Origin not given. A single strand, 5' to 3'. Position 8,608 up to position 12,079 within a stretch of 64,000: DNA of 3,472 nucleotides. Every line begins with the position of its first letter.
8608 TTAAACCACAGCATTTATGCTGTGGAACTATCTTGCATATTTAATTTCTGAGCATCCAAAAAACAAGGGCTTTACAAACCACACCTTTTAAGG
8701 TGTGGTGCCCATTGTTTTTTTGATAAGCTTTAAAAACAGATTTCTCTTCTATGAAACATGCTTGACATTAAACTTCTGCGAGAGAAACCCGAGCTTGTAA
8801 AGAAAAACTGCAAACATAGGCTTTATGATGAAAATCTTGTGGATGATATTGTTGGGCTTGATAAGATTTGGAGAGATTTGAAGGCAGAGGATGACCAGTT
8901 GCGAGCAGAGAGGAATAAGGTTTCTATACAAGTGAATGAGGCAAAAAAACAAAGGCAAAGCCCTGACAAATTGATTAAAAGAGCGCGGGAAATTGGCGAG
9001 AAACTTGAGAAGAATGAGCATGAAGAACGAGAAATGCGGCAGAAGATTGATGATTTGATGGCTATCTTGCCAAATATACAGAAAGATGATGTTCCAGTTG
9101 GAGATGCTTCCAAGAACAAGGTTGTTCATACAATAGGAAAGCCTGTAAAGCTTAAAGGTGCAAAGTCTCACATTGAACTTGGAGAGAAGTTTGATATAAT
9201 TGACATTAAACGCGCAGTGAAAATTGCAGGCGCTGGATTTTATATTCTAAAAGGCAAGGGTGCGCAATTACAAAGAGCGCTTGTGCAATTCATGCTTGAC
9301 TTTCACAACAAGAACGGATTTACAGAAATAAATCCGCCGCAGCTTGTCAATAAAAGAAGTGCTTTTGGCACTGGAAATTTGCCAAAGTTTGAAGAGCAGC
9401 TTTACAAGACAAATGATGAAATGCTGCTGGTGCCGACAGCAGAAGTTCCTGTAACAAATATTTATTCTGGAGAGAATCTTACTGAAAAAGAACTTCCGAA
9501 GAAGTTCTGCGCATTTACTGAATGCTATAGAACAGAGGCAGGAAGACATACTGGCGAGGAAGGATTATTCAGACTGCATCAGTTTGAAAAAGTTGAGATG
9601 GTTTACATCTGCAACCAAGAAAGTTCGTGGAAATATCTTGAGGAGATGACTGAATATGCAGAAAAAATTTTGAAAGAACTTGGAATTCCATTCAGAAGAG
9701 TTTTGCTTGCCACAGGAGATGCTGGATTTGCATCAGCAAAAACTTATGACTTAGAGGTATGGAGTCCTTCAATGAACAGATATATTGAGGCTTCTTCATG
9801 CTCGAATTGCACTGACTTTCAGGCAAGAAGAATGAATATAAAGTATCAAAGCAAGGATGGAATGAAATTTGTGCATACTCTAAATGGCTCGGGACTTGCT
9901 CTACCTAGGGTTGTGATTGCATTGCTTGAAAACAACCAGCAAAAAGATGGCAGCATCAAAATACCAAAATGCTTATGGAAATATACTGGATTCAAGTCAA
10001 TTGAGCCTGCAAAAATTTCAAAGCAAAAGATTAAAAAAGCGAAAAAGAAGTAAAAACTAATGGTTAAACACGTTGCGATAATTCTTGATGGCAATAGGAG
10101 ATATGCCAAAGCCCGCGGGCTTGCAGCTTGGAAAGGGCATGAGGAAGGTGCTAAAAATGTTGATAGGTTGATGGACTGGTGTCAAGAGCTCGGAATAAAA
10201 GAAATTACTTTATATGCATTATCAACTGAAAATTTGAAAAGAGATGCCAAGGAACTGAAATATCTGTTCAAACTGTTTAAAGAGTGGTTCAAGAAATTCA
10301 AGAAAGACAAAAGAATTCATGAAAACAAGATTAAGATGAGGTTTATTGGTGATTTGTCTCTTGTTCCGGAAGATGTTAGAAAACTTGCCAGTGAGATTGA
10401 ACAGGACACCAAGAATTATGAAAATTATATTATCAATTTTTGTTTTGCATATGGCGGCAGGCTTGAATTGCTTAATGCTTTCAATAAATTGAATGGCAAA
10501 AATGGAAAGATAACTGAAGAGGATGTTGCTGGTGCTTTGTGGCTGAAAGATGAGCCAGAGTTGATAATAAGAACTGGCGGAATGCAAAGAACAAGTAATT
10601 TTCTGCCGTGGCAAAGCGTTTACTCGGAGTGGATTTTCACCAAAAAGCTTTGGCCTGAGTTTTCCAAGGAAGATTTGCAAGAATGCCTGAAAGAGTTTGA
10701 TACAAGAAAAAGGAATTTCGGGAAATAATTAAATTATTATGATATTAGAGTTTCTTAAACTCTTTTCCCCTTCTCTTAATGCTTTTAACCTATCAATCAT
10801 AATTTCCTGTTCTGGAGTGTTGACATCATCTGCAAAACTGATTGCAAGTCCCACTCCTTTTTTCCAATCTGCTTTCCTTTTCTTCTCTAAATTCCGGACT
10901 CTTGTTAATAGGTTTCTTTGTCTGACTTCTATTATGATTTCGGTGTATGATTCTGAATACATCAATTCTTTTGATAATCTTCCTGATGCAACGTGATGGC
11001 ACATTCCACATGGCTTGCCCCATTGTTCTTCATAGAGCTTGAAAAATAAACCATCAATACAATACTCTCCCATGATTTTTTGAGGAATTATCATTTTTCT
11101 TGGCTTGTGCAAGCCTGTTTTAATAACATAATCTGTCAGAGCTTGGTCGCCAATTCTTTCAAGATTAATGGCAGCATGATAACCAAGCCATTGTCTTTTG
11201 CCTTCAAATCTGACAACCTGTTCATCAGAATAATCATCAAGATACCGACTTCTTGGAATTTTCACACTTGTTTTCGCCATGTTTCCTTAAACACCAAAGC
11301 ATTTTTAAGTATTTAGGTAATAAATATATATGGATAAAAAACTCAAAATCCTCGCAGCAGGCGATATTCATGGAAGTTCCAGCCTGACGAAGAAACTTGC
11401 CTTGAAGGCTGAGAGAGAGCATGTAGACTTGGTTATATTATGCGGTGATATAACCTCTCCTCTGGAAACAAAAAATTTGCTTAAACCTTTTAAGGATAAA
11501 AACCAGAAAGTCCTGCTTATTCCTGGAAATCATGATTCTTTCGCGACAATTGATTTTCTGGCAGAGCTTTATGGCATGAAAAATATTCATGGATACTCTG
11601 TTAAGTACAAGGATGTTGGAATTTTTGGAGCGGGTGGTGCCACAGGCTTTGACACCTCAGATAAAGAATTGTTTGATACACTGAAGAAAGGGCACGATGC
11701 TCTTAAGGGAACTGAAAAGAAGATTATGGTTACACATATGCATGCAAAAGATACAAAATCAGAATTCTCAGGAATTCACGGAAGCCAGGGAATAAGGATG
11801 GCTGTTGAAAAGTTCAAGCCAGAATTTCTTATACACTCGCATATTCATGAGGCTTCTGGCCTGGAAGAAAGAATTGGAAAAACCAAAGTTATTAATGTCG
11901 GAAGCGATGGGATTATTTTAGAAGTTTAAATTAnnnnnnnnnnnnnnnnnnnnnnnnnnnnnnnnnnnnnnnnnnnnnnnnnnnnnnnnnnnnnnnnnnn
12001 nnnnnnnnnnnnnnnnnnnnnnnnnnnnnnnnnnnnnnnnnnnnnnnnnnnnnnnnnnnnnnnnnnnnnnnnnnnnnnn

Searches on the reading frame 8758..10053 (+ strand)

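Call 3: search_protein_families(library=pfam, proteins=[window:8758-10053:+])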
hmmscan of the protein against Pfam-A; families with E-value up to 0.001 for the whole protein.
window:8758-10053:+ (431 aa): 2 families
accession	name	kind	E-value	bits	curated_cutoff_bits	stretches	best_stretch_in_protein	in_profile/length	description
PF00587.30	tRNA-synt_2b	-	2.9e-41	141.9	29.3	1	218-393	6-179/179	tRNA synthetase class II core domain (G, H, P, S and T)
PF02403.27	Seryl_tRNA_N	-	2.8e-24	85.8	28.2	1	1-107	1-107/108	Seryl-tRNA synthetase N-terminal domain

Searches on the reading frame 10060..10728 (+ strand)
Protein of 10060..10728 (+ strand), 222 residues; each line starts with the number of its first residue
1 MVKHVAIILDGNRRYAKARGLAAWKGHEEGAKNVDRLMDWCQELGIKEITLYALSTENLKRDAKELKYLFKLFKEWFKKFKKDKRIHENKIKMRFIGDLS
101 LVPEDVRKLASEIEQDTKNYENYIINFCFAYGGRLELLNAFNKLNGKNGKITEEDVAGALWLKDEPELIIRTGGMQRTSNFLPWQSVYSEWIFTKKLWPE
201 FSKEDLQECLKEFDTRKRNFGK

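Call 3: search_protein_families(library=pfam, proteins=[window:10060-10728:+])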
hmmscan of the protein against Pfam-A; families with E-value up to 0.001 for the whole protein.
window:10060-10728:+ (222 aa): 1 family
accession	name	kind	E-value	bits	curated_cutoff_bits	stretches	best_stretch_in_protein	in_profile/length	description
PF01255.24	Prenyltransf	-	4.2e-71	239.4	27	1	8-221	1-219/219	Putative undecaprenyl diphosphate synthase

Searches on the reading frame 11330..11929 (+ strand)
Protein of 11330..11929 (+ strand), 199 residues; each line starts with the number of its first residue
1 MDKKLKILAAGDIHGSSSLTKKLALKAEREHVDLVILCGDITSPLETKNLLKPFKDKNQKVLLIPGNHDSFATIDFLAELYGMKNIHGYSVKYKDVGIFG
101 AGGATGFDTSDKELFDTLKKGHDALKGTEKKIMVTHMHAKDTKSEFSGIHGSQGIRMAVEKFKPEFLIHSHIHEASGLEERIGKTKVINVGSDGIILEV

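Call 3: search_protein_families(library=pfam, proteins=[window:11330-11929:+])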
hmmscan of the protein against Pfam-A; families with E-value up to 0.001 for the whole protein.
window:11330-11929:+ (199 aa): 3 families
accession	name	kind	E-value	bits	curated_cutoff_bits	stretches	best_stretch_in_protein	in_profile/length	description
PF00149.33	Metallophos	-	7.4e-16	59.6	21.5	1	5-174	1-190/191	Calcineurin-like phosphoesterase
PF12850.12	Metallophos_2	-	5.3e-14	52.9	27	1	6-192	2-134/154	Calcineurin-like phosphoesterase superfamily domain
PF14582.11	Metallophos_3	-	2e-08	34.4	28.2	0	5-44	6-45/259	Metallophosphoesterase, calcineurin superfamily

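Call 4: search_protein_families(library=ncbifam, proteins=[window:11330-11929:+])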
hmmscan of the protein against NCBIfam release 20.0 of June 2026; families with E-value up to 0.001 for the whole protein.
window:11330-11929:+ (199 aa): 3 families
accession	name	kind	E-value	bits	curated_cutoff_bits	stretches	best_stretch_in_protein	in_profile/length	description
TIGR00040.1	yfcE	subfamily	4.6e-10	39.8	56.25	1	6-87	2-64/158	YfcE family phosphodiesterase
TIGR00619.1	sbcd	subfamily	0.00011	22.1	77.65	0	27-87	35-104/252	exonuclease subunit SbcD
NF006988.0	PRK09453.1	equivalog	0.00021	21.2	117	0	5-41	1-37/183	phosphodiesterase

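Call 75: search_solved_structures(query=window:11330-11929:+, max_evalue=0.001)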
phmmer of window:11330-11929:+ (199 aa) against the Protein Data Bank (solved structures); distinct sequences matched with E-value up to 0.001: 0.
